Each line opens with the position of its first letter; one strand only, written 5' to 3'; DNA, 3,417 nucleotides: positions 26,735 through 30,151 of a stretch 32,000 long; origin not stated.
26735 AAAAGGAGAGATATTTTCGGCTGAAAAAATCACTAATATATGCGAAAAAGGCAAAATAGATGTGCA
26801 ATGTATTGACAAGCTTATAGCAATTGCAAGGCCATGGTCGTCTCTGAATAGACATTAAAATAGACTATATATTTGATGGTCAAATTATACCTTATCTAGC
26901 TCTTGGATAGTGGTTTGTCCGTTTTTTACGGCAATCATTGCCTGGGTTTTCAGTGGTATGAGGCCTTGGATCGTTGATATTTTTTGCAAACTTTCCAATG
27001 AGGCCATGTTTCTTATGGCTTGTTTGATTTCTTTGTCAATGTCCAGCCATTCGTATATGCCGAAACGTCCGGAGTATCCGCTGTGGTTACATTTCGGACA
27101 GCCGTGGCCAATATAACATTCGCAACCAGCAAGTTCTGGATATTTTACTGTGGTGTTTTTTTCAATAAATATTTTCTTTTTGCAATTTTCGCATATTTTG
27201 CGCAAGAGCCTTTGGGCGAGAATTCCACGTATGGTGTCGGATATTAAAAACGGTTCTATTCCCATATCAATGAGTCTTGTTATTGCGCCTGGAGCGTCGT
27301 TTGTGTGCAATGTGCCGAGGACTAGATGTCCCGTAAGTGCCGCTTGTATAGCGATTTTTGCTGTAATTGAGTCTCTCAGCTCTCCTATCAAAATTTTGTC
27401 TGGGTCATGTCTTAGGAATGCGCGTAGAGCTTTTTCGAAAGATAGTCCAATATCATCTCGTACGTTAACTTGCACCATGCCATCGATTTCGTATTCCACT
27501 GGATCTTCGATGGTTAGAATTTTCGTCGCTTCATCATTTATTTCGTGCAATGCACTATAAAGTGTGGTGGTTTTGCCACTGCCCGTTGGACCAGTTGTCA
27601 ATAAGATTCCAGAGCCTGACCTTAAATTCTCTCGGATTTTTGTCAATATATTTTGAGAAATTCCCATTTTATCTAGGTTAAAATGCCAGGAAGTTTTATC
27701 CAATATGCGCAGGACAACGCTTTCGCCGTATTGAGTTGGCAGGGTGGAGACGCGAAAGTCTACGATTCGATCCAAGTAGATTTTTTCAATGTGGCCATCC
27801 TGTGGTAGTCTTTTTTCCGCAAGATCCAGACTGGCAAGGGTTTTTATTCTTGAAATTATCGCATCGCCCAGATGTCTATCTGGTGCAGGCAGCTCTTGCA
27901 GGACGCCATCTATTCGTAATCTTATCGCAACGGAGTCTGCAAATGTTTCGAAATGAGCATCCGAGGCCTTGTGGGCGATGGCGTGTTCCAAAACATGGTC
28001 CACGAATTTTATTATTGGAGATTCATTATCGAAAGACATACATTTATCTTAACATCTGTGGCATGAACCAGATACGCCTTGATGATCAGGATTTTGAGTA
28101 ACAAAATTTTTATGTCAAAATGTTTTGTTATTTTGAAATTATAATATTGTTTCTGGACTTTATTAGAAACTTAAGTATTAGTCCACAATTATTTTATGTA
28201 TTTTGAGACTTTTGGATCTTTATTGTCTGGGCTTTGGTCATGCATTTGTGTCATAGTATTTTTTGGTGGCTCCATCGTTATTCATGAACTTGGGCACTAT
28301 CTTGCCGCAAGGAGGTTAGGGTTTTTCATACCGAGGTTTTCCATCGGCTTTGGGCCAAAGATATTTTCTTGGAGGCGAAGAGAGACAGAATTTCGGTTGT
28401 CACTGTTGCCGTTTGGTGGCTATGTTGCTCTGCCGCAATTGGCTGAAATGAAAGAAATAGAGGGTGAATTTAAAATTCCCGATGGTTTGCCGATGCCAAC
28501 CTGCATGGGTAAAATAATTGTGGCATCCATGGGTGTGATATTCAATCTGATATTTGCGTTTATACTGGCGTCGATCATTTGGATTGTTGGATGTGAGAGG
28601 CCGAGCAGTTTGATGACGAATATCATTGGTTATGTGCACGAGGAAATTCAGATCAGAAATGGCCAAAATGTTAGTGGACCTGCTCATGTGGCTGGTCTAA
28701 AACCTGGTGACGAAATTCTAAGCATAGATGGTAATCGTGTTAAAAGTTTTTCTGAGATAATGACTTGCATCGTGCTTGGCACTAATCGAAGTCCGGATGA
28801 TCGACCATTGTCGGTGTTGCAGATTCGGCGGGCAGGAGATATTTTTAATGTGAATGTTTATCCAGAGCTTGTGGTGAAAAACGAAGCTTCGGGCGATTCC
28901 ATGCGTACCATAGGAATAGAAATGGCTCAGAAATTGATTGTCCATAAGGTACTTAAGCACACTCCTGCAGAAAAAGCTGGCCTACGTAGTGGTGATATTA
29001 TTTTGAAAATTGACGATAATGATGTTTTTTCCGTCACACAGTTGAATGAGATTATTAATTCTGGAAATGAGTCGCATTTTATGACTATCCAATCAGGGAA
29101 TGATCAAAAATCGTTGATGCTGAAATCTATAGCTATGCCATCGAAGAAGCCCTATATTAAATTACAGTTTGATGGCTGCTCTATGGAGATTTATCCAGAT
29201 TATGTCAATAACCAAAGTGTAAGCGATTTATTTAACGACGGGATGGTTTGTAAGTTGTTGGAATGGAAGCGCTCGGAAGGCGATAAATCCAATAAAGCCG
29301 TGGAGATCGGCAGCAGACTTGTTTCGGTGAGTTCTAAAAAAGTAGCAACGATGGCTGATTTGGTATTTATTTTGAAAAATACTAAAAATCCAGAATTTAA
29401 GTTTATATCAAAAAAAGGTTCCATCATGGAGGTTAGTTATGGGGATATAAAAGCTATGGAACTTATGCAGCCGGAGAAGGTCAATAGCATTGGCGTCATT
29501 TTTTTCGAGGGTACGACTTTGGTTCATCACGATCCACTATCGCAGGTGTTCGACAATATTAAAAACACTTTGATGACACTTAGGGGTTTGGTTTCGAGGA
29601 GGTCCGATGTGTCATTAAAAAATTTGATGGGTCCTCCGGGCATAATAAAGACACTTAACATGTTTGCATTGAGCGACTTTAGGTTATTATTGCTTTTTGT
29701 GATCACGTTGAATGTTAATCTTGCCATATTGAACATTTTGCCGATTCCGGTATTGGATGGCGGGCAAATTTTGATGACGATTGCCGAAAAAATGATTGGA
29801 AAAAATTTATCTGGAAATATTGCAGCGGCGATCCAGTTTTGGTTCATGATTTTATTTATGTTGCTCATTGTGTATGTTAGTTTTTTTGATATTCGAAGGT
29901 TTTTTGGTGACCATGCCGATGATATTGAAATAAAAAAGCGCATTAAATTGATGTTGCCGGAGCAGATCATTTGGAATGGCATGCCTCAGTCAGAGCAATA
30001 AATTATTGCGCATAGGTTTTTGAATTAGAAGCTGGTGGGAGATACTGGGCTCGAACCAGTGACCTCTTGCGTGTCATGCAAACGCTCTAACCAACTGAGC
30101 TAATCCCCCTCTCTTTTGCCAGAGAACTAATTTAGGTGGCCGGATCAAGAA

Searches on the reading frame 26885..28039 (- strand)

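Call 19: search_protein_families(library=pfam, proteins=[window:26885-28039:-], max_evalue=0.01)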
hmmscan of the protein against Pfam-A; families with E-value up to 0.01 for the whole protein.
window:26885-28039:- (384 aa): 5 families
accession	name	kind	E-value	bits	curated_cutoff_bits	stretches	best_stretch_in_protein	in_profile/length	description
PF00437.27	T2SSE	-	1.7e-123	412.4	24.9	1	5-382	4-369/370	Type II/IV secretion system protein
PF25199.1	nSTAND_NTPase5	-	1.6e-05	25.2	34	1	124-185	21-84/145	Novel STAND NTPase 5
PF13191.12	AAA_16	-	0.0012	19.8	32.6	1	132-257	12-124/167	AAA ATPase domain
PF13401.12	AAA_22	-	0.0047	17.7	27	1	141-180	3-42/130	AAA domain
PF04851.21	ResIII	-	0.0096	16.3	22.5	0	129-177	9-59/164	Type III restriction enzyme, res subunit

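Call 63: search_protein_families(library=ncbifam, proteins=[window:26885-28039:-], max_evalue=0.1)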
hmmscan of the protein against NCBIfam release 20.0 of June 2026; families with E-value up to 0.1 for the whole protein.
window:26885-28039:- (384 aa): 31 families (the best 25 are shown)
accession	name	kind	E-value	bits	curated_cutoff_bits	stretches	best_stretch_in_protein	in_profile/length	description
TIGR02533.1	type_II_gspE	equivalog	8.3e-149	496.3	630.25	1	4-382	104-483/486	type II secretion system ATPase GspE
TIGR02538.1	type_IV_pilB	equivalog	4.2e-140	468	675.65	1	4-384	176-561/564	type IV-A pilus assembly ATPase PilB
NF007755.0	PRK10436.1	equivalog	3.3e-122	408.5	617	1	4-384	80-458/465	type II secretion system protein GspE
NF053534.1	T4PilAsmATPsTfpB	equivalog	6.7e-119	397.9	850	1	5-382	197-579/584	type IV pilus assembly ATPase TfpB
NF041000.1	ATPase_ComGA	equivalog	2.7e-75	252.8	300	1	15-280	2-266/267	competence type IV pilus ATPase ComGA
TIGR01420.1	pilT_fam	subfamily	1.8e-49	168.8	319.1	1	14-283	3-272/343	PilT/PilU family type 4a pilus ATPase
TIGR02525.1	plasmid_TraJ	equivalog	9.9e-25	87.3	368.3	1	107-259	119-272/372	plasmid transfer ATPase TraJ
TIGR02524.1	dot_icm_DotB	equivalog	1e-19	71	463.3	1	120-259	115-259/358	Dot/Icm type IV secretion system ATPase DotB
TIGR02782.1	TrbB_P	equivalog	1.8e-16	60.3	304.55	1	127-257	121-253/303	P-type conjugative transfer ATPase TrbB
NF058587.1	archaellum_moto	equivalog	1.2e-15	57.3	550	1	139-261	272-398/527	archaellum flagellar ATPase motor FlaI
TIGR02788.1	VirB11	equivalog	3e-14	52.7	249.95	1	131-259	133-265/308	P-type DNA transfer ATPase VirB11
TIGR03819.1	heli_sec_ATPase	hypoth_equivalog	1.2e-12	47.6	373.15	1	102-260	136-301/340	TadA family conjugal transfer-associated ATPase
NF010407.0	PRK13833.1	subfamily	2.1e-11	43.8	499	1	131-259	133-262/323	conjugal transfer protein TrbB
NF010469.0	PRK13894.1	subfamily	3.1e-11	43.2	508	1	134-257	141-265/320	conjugal transfer ATPase TrbB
NF053672.1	bindosome_BasE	exception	9.1e-10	37.9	1000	1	148-258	275-390/512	bindosome assembly system ATPase subunit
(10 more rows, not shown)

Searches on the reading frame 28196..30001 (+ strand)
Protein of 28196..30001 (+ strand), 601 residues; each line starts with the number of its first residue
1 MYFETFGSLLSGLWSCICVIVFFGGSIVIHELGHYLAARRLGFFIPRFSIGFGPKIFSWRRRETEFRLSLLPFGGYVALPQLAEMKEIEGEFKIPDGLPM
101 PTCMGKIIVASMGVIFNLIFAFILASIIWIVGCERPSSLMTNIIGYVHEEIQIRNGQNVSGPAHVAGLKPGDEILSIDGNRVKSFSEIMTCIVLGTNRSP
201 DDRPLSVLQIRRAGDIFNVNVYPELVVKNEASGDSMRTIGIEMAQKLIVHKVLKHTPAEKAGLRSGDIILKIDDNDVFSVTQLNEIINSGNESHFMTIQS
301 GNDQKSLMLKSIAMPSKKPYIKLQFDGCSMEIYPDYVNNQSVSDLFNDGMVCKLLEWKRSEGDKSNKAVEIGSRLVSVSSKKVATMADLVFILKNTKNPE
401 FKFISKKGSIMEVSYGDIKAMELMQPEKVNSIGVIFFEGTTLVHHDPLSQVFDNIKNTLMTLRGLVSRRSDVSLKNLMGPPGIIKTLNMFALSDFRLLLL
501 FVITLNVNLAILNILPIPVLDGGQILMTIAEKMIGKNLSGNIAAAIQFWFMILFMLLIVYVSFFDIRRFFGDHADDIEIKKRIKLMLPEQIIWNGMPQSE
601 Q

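Call 19: search_protein_families(library=pfam, proteins=[window:28196-30001:+], max_evalue=0.01)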
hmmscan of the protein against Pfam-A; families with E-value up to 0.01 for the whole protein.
window:28196-30001:+ (601 aa): 6 families
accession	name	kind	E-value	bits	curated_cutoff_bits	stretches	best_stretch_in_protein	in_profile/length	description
PF02163.28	Peptidase_M50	-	9.6e-49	166.1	27.2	1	20-556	3-220/221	Peptidase family M50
PF17820.7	PDZ_6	-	4.8e-22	77.9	27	2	249-299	2-53/54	PDZ domain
PF13180.12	PDZ_2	-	4.7e-16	59.3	27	2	246-298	13-65/80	PDZ domain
PF00595.29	PDZ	-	3.1e-12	47.1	23.2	2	244-283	24-63/81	PDZ domain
PF14685.13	PDZ_Tricorn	-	0.00082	19.8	25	0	257-300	32-78/88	Tricorn protease PDZ domain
PF21558.3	Pept_S41_N_bact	-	0.0076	16.6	27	0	159-189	11-41/87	Bacteroidetes, Peptidase, S41 family, N-terminal domain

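Call 86: find_encoding_contigs(protein=window:28196-30001:+, flank=10000, max_places=1)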
Protein window:28196-30001:+ (601 aa): 1 contig read that carries it; 1 place shown.
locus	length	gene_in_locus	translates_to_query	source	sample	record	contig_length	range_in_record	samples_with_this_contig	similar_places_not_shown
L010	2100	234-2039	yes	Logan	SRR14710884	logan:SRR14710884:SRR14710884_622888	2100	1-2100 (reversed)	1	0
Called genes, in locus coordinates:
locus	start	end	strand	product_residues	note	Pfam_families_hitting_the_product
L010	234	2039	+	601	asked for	PF02163:Peptidase_M50, PF17820:PDZ_6 (weak), PF00595:PDZ (weak), PF13180:PDZ_2, PF17820:PDZ_6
